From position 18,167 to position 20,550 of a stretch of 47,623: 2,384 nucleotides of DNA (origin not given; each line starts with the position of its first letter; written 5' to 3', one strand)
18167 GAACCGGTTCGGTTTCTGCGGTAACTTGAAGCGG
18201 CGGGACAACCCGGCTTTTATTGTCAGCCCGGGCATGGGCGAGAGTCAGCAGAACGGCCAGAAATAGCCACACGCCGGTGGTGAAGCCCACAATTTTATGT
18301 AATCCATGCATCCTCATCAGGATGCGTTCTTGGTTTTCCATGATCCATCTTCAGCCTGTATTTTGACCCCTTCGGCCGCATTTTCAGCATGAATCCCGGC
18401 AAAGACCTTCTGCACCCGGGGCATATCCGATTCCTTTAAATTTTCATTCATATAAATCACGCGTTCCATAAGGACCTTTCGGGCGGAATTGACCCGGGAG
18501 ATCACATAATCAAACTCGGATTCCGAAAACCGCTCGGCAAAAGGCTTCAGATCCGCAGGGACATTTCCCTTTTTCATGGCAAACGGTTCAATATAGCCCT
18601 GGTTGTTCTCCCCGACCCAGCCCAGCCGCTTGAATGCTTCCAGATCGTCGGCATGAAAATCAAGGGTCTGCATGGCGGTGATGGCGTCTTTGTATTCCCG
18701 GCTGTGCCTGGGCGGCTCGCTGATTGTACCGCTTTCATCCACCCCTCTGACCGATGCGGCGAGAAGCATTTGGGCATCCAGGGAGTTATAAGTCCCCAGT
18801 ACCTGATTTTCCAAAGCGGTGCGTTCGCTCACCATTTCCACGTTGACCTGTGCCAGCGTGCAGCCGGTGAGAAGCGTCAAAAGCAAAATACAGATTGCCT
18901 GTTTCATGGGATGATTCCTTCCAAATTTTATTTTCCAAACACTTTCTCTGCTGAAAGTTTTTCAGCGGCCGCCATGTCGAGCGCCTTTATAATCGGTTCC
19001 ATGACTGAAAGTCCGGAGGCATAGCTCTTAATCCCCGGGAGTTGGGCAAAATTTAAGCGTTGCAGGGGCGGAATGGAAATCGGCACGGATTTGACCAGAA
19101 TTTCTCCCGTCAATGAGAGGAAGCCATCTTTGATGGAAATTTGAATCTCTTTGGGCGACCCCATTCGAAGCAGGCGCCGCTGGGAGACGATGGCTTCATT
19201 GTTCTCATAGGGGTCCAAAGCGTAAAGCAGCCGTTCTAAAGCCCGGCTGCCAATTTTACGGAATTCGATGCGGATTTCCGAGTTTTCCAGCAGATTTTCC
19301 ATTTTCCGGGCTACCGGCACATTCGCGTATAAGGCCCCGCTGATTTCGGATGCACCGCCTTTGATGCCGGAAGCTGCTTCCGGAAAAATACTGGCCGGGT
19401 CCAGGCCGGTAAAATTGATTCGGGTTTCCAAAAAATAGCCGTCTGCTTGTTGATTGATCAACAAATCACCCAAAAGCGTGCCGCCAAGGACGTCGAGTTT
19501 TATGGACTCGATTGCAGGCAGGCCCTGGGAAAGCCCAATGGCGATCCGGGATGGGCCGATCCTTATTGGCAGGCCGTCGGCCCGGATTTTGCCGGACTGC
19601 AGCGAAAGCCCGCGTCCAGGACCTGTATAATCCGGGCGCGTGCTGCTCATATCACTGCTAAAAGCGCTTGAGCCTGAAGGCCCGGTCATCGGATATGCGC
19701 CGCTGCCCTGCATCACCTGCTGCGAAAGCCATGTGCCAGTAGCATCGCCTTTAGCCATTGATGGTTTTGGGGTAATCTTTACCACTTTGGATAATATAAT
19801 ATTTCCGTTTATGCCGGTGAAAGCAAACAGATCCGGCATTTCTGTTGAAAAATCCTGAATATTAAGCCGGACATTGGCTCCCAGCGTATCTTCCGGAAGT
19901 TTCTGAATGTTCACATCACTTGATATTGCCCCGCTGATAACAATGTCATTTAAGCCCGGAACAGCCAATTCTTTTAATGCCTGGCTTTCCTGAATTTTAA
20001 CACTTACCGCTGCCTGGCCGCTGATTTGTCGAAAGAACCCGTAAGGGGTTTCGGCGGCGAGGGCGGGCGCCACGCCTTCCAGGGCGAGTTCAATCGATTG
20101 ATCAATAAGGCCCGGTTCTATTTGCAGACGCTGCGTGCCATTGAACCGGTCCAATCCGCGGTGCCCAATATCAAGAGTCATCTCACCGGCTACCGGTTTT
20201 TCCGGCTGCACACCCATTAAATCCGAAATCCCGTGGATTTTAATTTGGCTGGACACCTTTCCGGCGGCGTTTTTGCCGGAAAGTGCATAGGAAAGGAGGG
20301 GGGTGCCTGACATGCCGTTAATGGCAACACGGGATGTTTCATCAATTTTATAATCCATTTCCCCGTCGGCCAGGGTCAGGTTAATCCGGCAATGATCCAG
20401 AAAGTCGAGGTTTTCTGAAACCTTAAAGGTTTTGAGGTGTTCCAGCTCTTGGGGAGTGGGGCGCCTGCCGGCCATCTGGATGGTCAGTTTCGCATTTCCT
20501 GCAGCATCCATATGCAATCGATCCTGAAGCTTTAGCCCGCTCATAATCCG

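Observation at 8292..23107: About 15-kb translationally coupled envelope array: AsmA/YdbH-like, YdbL-like lipoprotein, giant TolB-TPR-CHAT protease, SH3 protein, Tat-M48 protease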

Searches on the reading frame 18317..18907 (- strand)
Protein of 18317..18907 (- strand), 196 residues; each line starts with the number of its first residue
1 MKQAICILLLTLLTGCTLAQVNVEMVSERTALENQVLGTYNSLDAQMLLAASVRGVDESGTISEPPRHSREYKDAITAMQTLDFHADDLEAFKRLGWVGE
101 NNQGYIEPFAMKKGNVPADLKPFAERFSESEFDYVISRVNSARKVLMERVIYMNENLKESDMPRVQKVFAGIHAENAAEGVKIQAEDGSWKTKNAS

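Call 4: search_protein_families(library=pfam, proteins=[window:18317-18907:-], max_evalue=0.01)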
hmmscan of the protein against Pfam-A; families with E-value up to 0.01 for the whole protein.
window:18317-18907:- (196 aa): 2 families
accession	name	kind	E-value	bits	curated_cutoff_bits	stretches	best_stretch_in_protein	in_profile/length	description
PF07027.17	DUF1318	-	1.4e-07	32.4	27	1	86-193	5-92/92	Protein of unknown function (DUF1318)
PF11053.13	DNA_Packaging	-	0.0034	17.7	25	0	124-174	40-92/157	Terminase DNA packaging enzyme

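Call 9: find_homologous_proteins(query=window:18317-18907:-, max_evalue=0.001)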
Query window:18317-18907:- (196 aa): 966 proteins with E <= 0.001 among 1009 candidates; the best 120 are listed.
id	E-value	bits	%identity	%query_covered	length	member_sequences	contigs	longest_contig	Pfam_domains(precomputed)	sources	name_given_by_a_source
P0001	8.2e-109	379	89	100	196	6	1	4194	PF07027.18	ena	-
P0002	5.4e-107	373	86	100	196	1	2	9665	PF07027.18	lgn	-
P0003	2.2e-105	368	85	100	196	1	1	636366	PF07027.18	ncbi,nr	ncbi:MAG: DUF1318 domain-containing protein [Desulfobacterales bacterium]|nr:DUF1318 domain-containi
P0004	4.4e-105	367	86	100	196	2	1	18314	PF07027.18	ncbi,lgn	ncbi:MAG: DUF1318 domain-containing protein [Desulfobacterales bacterium]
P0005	1.3e-104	365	88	93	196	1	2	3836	PF07027.18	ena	-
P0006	1.5e-103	362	84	91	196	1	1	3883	PF07027.18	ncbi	-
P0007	1.9e-103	362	85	100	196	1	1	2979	PF07027.18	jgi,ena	-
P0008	4.6e-102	357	83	100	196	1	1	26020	PF07027.18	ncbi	-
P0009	3.9e-101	354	83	100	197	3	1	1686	PF07027.18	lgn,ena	-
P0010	4.8e-101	354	83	100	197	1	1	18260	PF07027.18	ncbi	-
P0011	1.3e-100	352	83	98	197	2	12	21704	PF07027.18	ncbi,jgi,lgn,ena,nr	ncbi:MAG: DUF1318 domain-containing protein [Desulfobacterales bacterium]|nr:DUF1318 domain-containi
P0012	1.1e-96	340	79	100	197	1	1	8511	PF07027.18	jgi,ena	-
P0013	1.4e-96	339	79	100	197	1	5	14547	PF07027.18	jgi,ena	-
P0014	9.3e-93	327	100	77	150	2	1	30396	PF07027.18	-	-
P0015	1.7e-88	313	72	91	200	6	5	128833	PF07027.18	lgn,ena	-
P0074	8.2e-74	265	63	98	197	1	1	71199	PF07027.18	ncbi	ncbi:MAG: DUF1318 domain-containing protein [Dissulfuribacterales bacterium]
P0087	1.0e-71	258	62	98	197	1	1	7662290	PF07027.18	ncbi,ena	-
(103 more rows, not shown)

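Call 10: find_encoding_contigs(protein=P0003, flank=10000, max_places=2)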
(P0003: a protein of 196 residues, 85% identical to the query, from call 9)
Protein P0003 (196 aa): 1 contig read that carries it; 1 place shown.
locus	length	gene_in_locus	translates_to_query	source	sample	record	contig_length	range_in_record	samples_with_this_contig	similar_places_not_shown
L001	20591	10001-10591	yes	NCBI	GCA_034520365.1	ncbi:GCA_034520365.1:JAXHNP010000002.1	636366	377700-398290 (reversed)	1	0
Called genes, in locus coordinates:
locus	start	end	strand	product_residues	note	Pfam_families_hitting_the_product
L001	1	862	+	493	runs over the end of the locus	PF00158:Sigma54_activat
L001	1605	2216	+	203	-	PF12654:DUF3786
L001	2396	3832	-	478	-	PF02457:DAC, PF07949:YbbR (weak)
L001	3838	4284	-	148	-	PF11141:DUF2914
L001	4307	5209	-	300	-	PF11141:DUF2914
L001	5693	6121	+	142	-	PF00254:FKBP_C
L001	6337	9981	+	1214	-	PF05170:AsmA, PF05359:DUF748, PF13116:YhdP (weak)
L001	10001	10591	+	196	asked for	PF07027:DUF1318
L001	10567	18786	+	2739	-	PF26549:Tricorn_N, PF26550:Tricorn_2nd (faint), PF26549:Tricorn_N (weak), PF13432:TPR_16 (weak), PF13424:TPR_12, PF00515:TPR_1 (weak), PF13424:TPR_12, PF12770:CHAT, +12 more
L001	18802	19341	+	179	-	PF08239:SH3_3 (weak)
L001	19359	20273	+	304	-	PF01435:Peptidase_M48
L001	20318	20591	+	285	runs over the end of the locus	PF01937:ARMT1-like_dom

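Call 11: find_encoding_contigs(protein=P0087, flank=10000, max_places=2)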
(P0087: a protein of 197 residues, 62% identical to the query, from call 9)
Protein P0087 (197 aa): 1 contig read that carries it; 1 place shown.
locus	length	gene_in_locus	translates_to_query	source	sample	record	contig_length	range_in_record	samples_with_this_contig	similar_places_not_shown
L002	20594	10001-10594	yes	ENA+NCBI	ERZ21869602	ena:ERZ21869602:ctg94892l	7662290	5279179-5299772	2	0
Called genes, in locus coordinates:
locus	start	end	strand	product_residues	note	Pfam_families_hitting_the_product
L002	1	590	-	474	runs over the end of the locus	PF03007:WS_DGAT_cat, PF06974:WS_DGAT_C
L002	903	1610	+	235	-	PF00392:GntR, PF14502:HTH_41 (weak), PF07729:FCD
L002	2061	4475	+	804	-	PF13518:HTH_28 (faint), PF01609:DDE_Tnp_1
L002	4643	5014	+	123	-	PF00072:Response_reg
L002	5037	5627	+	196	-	PF00532:Peripla_BP_1, PF13407:Peripla_BP_4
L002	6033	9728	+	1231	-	PF05170:AsmA, PF05359:DUF748, PF13116:YhdP (weak)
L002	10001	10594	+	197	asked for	PF07027:DUF1318 (weak)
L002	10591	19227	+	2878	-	PF26550:Tricorn_2nd, PF26549:Tricorn_N, PF26550:Tricorn_2nd (weak), PF07676:PD40 (weak), PF13424:TPR_12, PF00515:TPR_1 (weak), PF13424:TPR_12, PF12770:CHAT, +8 more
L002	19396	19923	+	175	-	PF06347:SH3_4 (weak), PF08239:SH3_3 (weak)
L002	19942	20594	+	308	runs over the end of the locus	PF01435:Peptidase_M48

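Call 13: find_related_loci(query=A1, collection=genome_contigs, flank=10000)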
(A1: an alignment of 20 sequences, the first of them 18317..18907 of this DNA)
Query A1 (196 aa) in genome_contigs; peptide patterns used: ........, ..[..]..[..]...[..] (x = any residue, [..] = any of these).
392 stretches matched a pattern; 172 encode a relative of the query (tblastn E <= 1e-3); the best 80 are kept; 80 distinct loci.
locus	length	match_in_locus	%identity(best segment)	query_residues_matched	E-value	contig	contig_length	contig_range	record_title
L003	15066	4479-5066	85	1-196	4e-115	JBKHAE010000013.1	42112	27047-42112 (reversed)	MAG: Desulfobacterales bacterium isolate D1M01_11 NODE_958_length_42112_cov_6.327127, whole genome shotgun sequence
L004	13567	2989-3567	83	1-193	2e-110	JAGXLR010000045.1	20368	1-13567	MAG: Desulfobacterales bacterium isolate GSL_CB2_4 NODE_288_length_20368_cov_6.63273, whole genome shotgun sequence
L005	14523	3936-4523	83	1-196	2e-101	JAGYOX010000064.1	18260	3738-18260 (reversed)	MAG: Desulfobacterales bacterium isolate M55B179 64, whole genome shotgun sequence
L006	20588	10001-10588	68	1-196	8e-95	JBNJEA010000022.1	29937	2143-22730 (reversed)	MAG: Thermodesulfobacteriota bacterium isolate Y23_30dBSe4.bin.113 NODE_859_length_29937_cov_5.253971, whole genome shot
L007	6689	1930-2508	67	1-193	4e-89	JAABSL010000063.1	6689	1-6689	MAG: Desulfobacteraceae bacterium isolate S12.Bin036 NODE_157_length_6689_cov_19.067, whole genome shotgun sequence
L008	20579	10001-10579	66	1-193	4e-88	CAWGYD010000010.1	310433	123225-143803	MAG: uncultured delta proteobacterium isolate MFD01721.bin.2.120 genome assembly, contig: contig_52979, whole genome sho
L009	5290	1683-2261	66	1-193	1e-87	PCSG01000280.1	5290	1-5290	MAG: Desulfobacterales bacterium CG23_combo_of_CG06-09_8_20_14_all_51_8 CG23_scaffold_15856_c, whole genome shotgun sequ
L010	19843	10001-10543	71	14-193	7e-87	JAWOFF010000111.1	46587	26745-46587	MAG: Desulfosalsimonadaceae bacterium isolate BLK6-1.bin.181 k191_677050, whole genome shotgun sequence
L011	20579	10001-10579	65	1-193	2e-86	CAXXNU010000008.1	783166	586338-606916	MAG: Desulfobacterales bacterium isolate 6d091e9b-094b-40f3-8738-6f7f297dc317 genome assembly, contig: contig_8, whole g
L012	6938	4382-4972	62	1-193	7e-86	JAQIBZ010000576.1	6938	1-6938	MAG: Desulfobacteraceae bacterium isolate GH14 k119_58271, whole genome shotgun sequence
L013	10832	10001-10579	64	1-193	4e-85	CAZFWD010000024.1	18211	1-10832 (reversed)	MAG TPA_asm: uncultured Desulfonema sp. isolate SRP067234_co1_293 genome assembly, contig: k99_684746, whole genome shot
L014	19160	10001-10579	63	1-193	4e-85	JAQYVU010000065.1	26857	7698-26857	MAG: Desulfococcaceae bacterium isolate SF_100_bin68 SF_100_bin.68.orig_100_contig-145_3430, whole genome shotgun sequen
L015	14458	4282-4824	69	14-193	4e-85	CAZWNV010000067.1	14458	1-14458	MAG TPA_asm: uncultured Desulfobacteraceae bacterium isolate binchicken_co13_398 genome assembly, contig: NODE_6248_leng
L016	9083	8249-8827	63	1-193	7e-85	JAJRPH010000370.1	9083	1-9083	MAG: Deltaproteobacteria bacterium isolate Dive100_bin1.40 k141_841892, whole genome shotgun sequence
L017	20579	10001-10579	64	1-193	2e-84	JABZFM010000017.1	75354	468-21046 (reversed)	MAG: Desulfobacteraceae bacterium isolate Grevelingen_8MPa_metabat2.60 scaffold_245, whole genome shotgun sequence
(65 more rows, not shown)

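Call 28: search_protein_families(library=ncbifam, proteins=[window:18317-18907:-], max_evalue=0.01)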
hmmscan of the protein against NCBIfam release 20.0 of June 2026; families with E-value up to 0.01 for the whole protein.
window:18317-18907:- (196 aa): 0 families

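Call 44: search_solved_structures(query=A1, max_evalue=1, show_alignments=1)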
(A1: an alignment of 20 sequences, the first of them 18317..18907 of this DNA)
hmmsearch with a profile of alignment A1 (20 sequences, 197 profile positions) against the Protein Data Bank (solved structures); distinct sequences matched with E-value up to 1: 10.
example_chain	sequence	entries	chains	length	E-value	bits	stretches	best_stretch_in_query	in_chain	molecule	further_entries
28oj_A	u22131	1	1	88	0.027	16.9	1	128-193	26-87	Probable chaperone-like protein YdbL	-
2d0s_A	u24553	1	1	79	0.25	13.7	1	102-142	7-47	cytochrome c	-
1t2l_A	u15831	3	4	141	0.5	12.8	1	90-129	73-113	Coactosin-like protein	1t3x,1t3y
1vfq_A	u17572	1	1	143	0.51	12.7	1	90-129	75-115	Coactosin-like protein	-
1wnj_A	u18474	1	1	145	0.52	12.7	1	90-129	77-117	Coactosin-like protein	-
1tmw_A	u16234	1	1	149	0.53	12.7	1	90-130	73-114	Coactosin-like protein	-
8wpt_A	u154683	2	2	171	0.62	12.5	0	56-98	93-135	Truncated ferritin | Truncated mutant of ferritin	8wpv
8w7u_A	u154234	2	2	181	0.73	12.2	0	56-98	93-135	Ferritin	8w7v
8w6m_A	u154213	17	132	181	0.76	12.2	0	56-98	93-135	Ferritin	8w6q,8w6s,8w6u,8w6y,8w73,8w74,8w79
9s4b_A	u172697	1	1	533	0.98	11.8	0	86-131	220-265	FAD-binding PCMH-type domain-containing protein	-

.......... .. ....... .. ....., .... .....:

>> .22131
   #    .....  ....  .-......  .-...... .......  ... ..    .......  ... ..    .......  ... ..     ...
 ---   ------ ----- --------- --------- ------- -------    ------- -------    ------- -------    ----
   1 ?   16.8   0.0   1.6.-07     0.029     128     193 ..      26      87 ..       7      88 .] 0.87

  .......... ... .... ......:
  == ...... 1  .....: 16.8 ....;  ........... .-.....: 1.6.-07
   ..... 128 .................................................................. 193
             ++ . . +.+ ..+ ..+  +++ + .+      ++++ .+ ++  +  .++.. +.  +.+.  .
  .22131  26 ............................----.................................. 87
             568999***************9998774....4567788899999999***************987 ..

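Call 48: predict_structure(alignment_id=A1)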
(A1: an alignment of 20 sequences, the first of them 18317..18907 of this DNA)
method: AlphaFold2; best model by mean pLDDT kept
length: 196 residues; sequences in the alignment: 20
mean_pLDDT: 70.2   pTM: 0.62
mean pLDDT of the five models: 70.2, 59.4, 54.7, 52.9, 52.2
residues with pLDDT >= 90: 16; 70-90: 94; 50-70: 51; < 50: 35
segments of 3 or more residues with pLDDT < 50: 17-26, 48-69
pLDDT, mean of each block of 10 residues (from residue 1): 64 52 44 59 54 42 46 66 77 89 89 87 86 85 80 66 78 78 89 76
secondary structure, 60 per line:
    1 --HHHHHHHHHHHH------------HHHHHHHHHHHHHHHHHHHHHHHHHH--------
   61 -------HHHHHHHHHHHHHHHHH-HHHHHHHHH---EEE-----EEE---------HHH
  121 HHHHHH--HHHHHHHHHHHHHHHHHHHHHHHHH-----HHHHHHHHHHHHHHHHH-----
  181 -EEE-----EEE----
elements in order: H3-14 H27-52 H68-84 H86-94 E98-100 E106-108 H118-126 H129-153 H159-175 E182-184 E190-192

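Call 52: fold_search(model_id=the predicted structure, library=pdb)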
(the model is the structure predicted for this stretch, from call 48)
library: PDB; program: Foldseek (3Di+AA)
matches with E <= 10: 168; with E <= 0.001: 0
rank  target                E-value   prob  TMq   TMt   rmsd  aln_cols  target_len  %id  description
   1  28oj                  2.6e-03  1.00  0.40  0.85   2.7       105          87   19  X-ray crystal structure of wild-type YdbL from Escherichia coli (released 2026-04-08)
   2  6ys8_A                3.3e-01  0.14  0.21  0.20  19.4       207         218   10  Structure of GldLM, the proton-powered motor that drives protein transport and gliding motility (released 2020-10-14)
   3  6zqd_UK               9.9e-01  0.08  0.18  0.17  25.9       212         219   13  Cryo-EM structure of the 90S pre-ribosome from Saccharomyces cerevisiae, state Post-A1 (released 2020-09-23)
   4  7sax_B                1.1e+00  0.09  0.19  0.18  16.4       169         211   14  Structure of GldLM, the proton-powered motor that drives Type IX protein secretion and gliding motility in Sphingobact (released 2022-03-23)
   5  6ys8_B                1.2e+00  0.07  0.19  0.18  19.1       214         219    9  Structure of GldLM, the proton-powered motor that drives protein transport and gliding motility (released 2020-10-14)
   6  1x90_A                1.2e+00  0.21  0.27  0.34  14.4       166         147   10  Crystal structure of mutant form B of a pectin methylesterase inhibitor from Arabidopsis (released 2004-12-28)
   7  7tlf_B                2.0e+00  0.10  0.22  0.25  12.4       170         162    9  Structure of the photoacclimated Light Harvesting Complex PE545 from Proteomonas sulcata (released 2022-02-09)
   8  1qgw_C                2.0e+00  0.08  0.21  0.23  12.8       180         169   12  CRYSTAL STRUCTURE OF PHYCOERYTHRIN 545 FROM THE MARINE CRYPTOPHYTE RHODOMONAS CS24 (released 1999-05-19)
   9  4lms_B                2.1e+00  0.08  0.20  0.23  12.9       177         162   10  Light harvesting complex PC645 from the cryptophyte Chroomonas sp. CCMP270 (released 2014-06-18)
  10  6mbd_B                2.1e+00  0.04  0.15  0.18  14.1       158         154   11  Human Mcl-1 in complex with the designed peptide dM1 (released 2019-03-06)
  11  5y6p_W8               2.2e+00  0.09  0.22  0.24  11.9       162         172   10  Structure of the phycobilisome from the red alga Griffithsia pacifica (released 2017-11-15)
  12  2jsw_MODEL_1_A        2.2e+00  0.05  0.19  0.19  19.5       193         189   11  Solution Structure of the R13 Domain of Talin (released 2008-01-29)
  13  7ssf_H                2.4e+00  0.07  0.21  0.23  12.6       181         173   11  Light harvesting phycobiliprotein HaPE560 from the cryptophyte Hemiselmis andersenii CCMP644 (released 2023-10-25)
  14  2voi_A                2.4e+00  0.06  0.17  0.20  14.9       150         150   13  Structure of mouse A1 bound to the Bid BH3-domain (released 2008-03-04)
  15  5c3f_A                2.6e+00  0.03  0.14  0.16  13.6       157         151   10  Crystal structure of Mcl-1 bound to BID-MM (released 2016-04-20)
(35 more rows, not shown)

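Call 70: search_protein_families(library=padloc, proteins=[window:18317-18907:-], max_evalue=0.001)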
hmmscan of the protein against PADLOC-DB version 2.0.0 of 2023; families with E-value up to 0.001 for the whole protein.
window:18317-18907:- (196 aa): 0 families

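Call 84: find_encoding_contigs(protein=P0074, flank=10000, max_places=1)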
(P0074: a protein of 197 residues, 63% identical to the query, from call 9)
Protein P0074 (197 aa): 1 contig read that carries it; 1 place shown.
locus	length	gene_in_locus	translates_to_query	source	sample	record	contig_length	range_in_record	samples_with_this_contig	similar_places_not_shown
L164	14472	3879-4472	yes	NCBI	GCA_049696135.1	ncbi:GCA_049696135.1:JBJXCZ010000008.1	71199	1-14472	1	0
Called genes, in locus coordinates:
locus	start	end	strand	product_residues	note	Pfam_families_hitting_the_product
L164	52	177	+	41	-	-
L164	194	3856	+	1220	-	PF05170:AsmA, PF13116:YhdP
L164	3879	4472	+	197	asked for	PF07027:DUF1318 (weak)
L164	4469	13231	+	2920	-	PF07676:PD40 (faint), PF26549:Tricorn_N, PF26550:Tricorn_2nd, PF13424:TPR_12, PF00515:TPR_1 (weak), PF13181:TPR_8 (weak), PF13424:TPR_12, PF12770:CHAT, +5 more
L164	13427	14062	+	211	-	PF00297:Ribosomal_L3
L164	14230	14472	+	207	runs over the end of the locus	PF00573:Ribosomal_L4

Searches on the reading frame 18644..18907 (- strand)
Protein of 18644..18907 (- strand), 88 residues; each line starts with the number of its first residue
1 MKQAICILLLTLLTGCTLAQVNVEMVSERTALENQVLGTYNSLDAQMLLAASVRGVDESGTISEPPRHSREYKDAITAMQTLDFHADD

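Call 29: search_protein_families(library=pfam, proteins=[window:18644-18907:-], max_evalue=10)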
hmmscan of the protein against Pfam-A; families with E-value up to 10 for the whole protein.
seq(88 aa): 0 families

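Call 81: search_protein_representatives(protein=window:18644-18862:-)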
Query: 73 residues. Proteins with E-value up to 0.001 (for the whole library): 70; up to 1e-10: 21; up to 1e-30: 1. The best 70 are listed.
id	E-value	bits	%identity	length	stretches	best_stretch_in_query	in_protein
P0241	1.3e-31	123.1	82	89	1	1-73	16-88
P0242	8.9e-26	104.7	73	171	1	1-73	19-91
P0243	1.6e-25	103.9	73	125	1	1-73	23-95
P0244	1.7e-22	94.4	67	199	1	1-73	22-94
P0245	5.1e-22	92.9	67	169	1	1-73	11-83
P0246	1.5e-19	85.2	63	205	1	1-73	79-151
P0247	3.5e-18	80.8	58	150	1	1-73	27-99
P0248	1.4e-17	78.9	59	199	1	1-73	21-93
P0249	5.4e-17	77.1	59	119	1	1-73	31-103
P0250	3.6e-16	74.5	69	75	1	1-54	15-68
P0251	1.9e-15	72.2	84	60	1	1-45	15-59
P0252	4.6e-15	71.0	56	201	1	1-73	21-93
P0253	3.0e-14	68.5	66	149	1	1-56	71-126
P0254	3.2e-14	68.3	64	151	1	10-73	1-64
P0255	1.2e-13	66.5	62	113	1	1-56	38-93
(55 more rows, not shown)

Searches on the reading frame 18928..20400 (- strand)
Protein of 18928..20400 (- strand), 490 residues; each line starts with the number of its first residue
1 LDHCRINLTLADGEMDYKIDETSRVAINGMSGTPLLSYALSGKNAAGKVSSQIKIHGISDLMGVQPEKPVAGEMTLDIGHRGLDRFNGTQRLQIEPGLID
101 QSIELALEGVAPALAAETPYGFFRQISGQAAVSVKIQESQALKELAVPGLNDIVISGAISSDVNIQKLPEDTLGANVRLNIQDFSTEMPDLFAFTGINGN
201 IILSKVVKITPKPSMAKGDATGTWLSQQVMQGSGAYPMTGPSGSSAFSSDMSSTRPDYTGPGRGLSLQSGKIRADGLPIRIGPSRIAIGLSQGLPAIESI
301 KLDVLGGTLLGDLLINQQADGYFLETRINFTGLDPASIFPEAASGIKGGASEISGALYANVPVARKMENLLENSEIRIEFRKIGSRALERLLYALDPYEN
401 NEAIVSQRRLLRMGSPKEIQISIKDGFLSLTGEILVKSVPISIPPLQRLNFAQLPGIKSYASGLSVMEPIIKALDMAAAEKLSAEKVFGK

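Call 29: search_protein_families(library=pfam, proteins=[window:18928-20400:-], max_evalue=10)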
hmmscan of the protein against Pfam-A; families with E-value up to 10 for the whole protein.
window:18928-20400:- (490 aa): 1 family
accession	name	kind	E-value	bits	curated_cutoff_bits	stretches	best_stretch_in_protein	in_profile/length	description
PF00424.23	REV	-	0.033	14.6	22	1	387-455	17-88/94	REV protein (anti-repression trans-activator protein)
